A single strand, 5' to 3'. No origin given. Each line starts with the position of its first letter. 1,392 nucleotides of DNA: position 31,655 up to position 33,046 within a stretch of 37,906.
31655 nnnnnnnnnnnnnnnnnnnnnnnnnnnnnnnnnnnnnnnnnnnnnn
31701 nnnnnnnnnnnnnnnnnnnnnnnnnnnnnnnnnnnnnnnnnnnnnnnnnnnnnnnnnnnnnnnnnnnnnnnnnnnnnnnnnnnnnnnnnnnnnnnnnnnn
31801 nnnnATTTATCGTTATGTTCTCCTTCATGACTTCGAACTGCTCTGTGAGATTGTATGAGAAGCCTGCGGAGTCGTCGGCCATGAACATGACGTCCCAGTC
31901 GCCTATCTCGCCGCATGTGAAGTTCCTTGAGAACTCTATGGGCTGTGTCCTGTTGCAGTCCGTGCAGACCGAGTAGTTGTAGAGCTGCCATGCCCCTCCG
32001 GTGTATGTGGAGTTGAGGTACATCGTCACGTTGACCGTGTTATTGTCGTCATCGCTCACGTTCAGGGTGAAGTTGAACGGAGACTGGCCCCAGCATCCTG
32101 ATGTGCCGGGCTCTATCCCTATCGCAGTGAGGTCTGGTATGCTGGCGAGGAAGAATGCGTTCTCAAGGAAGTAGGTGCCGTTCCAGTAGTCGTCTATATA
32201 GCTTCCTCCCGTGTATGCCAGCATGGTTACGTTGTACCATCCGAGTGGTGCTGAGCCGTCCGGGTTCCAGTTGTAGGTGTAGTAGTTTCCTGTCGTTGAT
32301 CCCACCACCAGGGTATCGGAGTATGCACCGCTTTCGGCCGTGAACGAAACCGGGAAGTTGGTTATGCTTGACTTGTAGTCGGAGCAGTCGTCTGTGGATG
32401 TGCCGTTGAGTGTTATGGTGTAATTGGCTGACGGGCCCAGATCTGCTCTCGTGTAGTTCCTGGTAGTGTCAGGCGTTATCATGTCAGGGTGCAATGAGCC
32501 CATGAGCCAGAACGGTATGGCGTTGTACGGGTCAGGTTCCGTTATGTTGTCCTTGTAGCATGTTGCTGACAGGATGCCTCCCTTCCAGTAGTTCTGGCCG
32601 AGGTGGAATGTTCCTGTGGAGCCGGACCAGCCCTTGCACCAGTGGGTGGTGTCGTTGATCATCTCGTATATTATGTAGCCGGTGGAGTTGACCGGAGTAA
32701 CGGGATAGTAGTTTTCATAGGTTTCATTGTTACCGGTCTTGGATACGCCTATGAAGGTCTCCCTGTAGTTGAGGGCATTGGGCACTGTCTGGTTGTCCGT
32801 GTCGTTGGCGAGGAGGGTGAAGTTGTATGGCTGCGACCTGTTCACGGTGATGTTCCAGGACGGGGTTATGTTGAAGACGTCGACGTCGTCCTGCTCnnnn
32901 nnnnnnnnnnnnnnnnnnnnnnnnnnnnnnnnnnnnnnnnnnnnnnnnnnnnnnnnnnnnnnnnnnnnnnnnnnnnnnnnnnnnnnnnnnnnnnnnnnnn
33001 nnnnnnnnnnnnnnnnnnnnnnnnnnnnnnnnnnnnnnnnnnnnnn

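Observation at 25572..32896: Perfect 1,091-bp in-frame direct repeat 6,234 bp apart inside the giant gene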

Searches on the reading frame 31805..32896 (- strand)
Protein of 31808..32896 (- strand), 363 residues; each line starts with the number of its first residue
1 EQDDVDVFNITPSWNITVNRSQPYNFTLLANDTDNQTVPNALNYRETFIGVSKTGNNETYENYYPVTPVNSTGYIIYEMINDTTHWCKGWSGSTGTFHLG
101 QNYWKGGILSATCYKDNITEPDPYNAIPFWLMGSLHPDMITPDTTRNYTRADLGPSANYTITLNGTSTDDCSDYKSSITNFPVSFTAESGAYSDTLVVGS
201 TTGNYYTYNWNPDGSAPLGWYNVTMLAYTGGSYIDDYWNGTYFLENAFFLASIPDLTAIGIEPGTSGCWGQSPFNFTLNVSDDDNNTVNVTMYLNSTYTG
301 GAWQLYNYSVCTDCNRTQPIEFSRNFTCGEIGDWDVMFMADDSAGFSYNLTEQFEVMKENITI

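Call 15: find_related_loci(query=window:31808-32896:-, collection=genome_contigs, flank=10000)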
Query window:31808-32896:- (363 aa) in genome_contigs; peptide patterns used: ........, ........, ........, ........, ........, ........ (x = any residue, [..] = any of these).
74 stretches matched a pattern; 4 encode a relative of the query (tblastn E <= 1e-3); 4 distinct loci.
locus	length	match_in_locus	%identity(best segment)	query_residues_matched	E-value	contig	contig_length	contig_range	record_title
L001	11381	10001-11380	75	1-361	0e+0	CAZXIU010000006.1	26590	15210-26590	MAG TPA_asm: uncultured archaeon isolate binchicken_co129_810 genome assembly, contig: NODE_4858_length_26590_cov_5.7935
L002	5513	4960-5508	85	1-345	9e-48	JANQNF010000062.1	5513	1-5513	MAG: archaeon isolate PL23a_bin.95 k99_2256867, whole genome shotgun sequence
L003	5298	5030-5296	81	1-89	9e-43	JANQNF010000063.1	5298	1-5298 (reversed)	MAG: archaeon isolate PL23a_bin.95 k99_2257034, whole genome shotgun sequence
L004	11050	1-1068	32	76-363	5e-22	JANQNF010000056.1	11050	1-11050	MAG: archaeon isolate PL23a_bin.95 k99_112668, whole genome shotgun sequence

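Call 16: find_related_loci(query=window:31808-32896:-, collection=metagenome_contigs, flank=10000)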
Query window:31808-32896:- (363 aa) in metagenome_contigs; peptide patterns used: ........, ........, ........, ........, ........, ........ (x = any residue, [..] = any of these).
146 stretches matched a pattern; 2 encode a relative of the query (tblastn E <= 1e-3); 2 distinct loci.
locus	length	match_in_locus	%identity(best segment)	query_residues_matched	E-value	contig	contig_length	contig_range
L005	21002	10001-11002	35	1-359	2e-49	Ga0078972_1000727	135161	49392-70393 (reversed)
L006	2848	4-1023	34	24-363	1e-48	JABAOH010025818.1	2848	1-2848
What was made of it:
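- Tried and rejected: The metagenome scan gave only distant homologues (call 16).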

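Call 20: find_homologous_proteins(query=window:31808-32896:-, max_evalue=1e-10)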
Query window:31808-32896:- (363 aa): 4 proteins with E <= 1e-10 among 1351 candidates.
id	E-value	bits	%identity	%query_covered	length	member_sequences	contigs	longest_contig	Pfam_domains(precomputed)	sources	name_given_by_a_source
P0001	1.9e-167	575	78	86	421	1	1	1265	-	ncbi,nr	ncbi:MAG: hypothetical protein KAT35_05915, partial [Candidatus Aenigmarchaeota archaeon]|nr:hypothe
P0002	1.4e-68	250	40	100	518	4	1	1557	-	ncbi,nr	ncbi:MAG: hypothetical protein KAJ88_03640, partial [Candidatus Aenigmarchaeota archaeon]|nr:hypothe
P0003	3.7e-52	196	50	53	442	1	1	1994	-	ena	-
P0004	1.6e-20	92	40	35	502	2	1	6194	-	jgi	-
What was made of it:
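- Tried and rejected: The module search returned no near-identical protein (call 20).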

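Call 21: find_encoding_contigs(protein=P0001, flank=10000)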
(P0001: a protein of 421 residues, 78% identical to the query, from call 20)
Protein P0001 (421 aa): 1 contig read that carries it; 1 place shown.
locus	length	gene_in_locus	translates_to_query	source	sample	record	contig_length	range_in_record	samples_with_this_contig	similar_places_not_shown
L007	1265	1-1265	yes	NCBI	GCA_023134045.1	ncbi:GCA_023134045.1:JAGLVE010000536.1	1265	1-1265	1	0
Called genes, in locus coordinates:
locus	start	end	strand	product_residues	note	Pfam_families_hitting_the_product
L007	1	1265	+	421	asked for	?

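Call 22: find_encoding_contigs(protein=P0002, flank=10000)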
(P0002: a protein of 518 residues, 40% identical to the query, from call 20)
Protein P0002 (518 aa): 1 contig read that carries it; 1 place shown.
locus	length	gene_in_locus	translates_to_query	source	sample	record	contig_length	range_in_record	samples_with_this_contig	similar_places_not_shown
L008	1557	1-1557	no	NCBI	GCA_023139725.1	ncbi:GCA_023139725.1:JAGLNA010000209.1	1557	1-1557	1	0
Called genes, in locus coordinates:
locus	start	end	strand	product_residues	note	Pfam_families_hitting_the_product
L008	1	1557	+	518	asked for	?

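Call 23: find_encoding_contigs(protein=P0003, flank=10000)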
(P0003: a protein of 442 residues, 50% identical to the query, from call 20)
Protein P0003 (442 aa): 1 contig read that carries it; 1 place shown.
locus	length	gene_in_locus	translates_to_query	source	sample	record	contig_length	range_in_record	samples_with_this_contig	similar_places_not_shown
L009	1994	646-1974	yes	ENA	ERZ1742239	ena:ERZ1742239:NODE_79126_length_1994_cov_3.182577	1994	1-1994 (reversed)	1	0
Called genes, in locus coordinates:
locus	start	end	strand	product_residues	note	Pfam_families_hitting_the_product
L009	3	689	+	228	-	?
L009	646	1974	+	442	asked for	-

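Call 46: predict_structure(alignment_id=A2)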
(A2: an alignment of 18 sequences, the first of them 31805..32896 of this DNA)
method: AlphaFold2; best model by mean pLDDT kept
length: 364 residues; sequences in the alignment: 18
mean_pLDDT: 84.7   pTM: 0.74
mean pLDDT of the five models: 84.7, 84.1, 83.8, 82.1, 81.9
residues with pLDDT >= 90: 173; 70-90: 150; 50-70: 21; < 50: 20
segments of 3 or more residues with pLDDT < 50: 1-13, 91-94
pLDDT, mean of each block of 10 residues (from residue 1): 33 68 87 91 91 81 89 87 65 63 91 89 81 94 86 58 94 92 96 95 94 88 96 88 95 88 85 90 88 80 87 84 91 92 88 88 75
secondary structure, 60 per line:
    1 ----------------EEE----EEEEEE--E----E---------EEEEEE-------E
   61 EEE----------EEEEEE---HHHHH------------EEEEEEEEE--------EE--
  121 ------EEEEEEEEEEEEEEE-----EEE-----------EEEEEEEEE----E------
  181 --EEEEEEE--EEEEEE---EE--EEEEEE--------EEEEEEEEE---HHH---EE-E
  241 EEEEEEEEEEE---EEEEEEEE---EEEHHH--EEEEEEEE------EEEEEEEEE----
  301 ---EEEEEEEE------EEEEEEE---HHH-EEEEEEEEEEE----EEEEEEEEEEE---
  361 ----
elements in order: E17-19 E24-29 E47-52 E60-63 E74-79 H83-87 E100-108 E127-141 E147-149 E161-169 E183-189 E192-197 E205-210 E219-227 E240-251 E255-262 E266-268 E274-281 E288-296 E304-311 E318-324 E332-342 E347-357
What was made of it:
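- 31806..32896 (-): N-proximal copy of the identical module (aa 1629-1992 of the ORF as numbered from 37780). The AF2 model shows three beta-sandwich domains, mean pLDDT 84.7 (call 46).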

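Call 49: fold_search(model_id=the predicted structure, library=pdb)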
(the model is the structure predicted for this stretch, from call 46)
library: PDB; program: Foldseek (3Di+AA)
matches with E <= 10: 1782; with E <= 0.001: 324
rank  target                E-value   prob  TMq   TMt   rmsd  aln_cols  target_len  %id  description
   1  7q62_A                1.3e-10  1.00  0.24  0.09  23.4       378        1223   11  Structure of TEV cleaved A2ML1 dimer (A2ML1-TT dimer) (released 2022-04-20)
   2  7q60                  1.6e-09  1.00  0.23  0.09  22.8       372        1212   10  Structure of TEV cleaved A2ML1 (A2ML1-TE) (released 2022-04-20)
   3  7q62_B                2.3e-09  1.00  0.24  0.12  22.3       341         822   13  Structure of TEV cleaved A2ML1 dimer (A2ML1-TT dimer) (released 2022-04-20)
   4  7q1y_A                1.6e-08  1.00  0.24  0.09  21.7       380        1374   11  X-ray structure of human A2ML1 (released 2022-04-20)
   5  8d82_C                1.6e-08  1.00  0.24  0.28  14.3       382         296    7  Cryo-EM structure of human IL-6 signaling complex in detergent: model containing full extracellular domains (released 2023-03-29)
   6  5hcc_B                2.0e-08  1.00  0.25  0.16  20.2       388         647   10  Ternary complex of human Complement C5 with Ornithodoros moubata OmCI and Dermacentor andersoni RaCI3. (released 2016-03-30)
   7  5a42                  2.1e-08  1.00  0.21  0.08  17.4       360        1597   11  Cryo-EM single particle 3D reconstruction of the native conformation of E. coli alpha-2-macroglobulin (ECAM) (released 2015-07-29)
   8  8grx_B                3.0e-08  1.00  0.18  0.18  18.4       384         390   11  APOE4 receptor in complex with APOE4 NTD (released 2023-07-05)
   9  7ad6_B                3.2e-08  1.00  0.26  0.17  19.7       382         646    9  Crystal structure of human complement C5 in complex with the K92 bovine knob domain peptide. (released 2021-03-10)
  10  7ad7_B                3.8e-08  1.00  0.27  0.17  21.6       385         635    9  Crystal structure of human complement C5 in complex with the K8 bovine knob domain peptide. (released 2021-03-10)
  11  6rqj_B                5.2e-08  1.00  0.28  0.17  21.8       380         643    8  Structure of human complement C5 complexed with tick inhibitors OmCI, RaCI1 and CirpT1 (released 2020-01-08)
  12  8coe_C                6.1e-08  1.00  0.27  0.17  21.8       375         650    8  complement C5 in complex with the LCP0195 nanobody (released 2024-01-03)
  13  8cml_E                7.1e-08  1.00  0.26  0.17  21.9       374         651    8  Cryo-EM structure of complement C5 in complex with nanobodies UNbC5-1 and UNbC5-2 (released 2023-09-27)
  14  5i5k_A                7.5e-08  1.00  0.25  0.08  20.2       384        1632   11  Structure of complement C5 in complex with eculizumab (released 2016-03-16)
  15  8ovb_A                1.1e-07  1.00  0.26  0.18  20.5       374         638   10  Human Complement C3b in complex with Trypanosoma brucei ISG65. (released 2024-02-14)
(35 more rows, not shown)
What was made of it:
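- On DPANN giant membrane-anchored surface proteins (SPEARE-like): Foldseek matches MG, Ig, FN3 and cadherin arrays (call 49).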
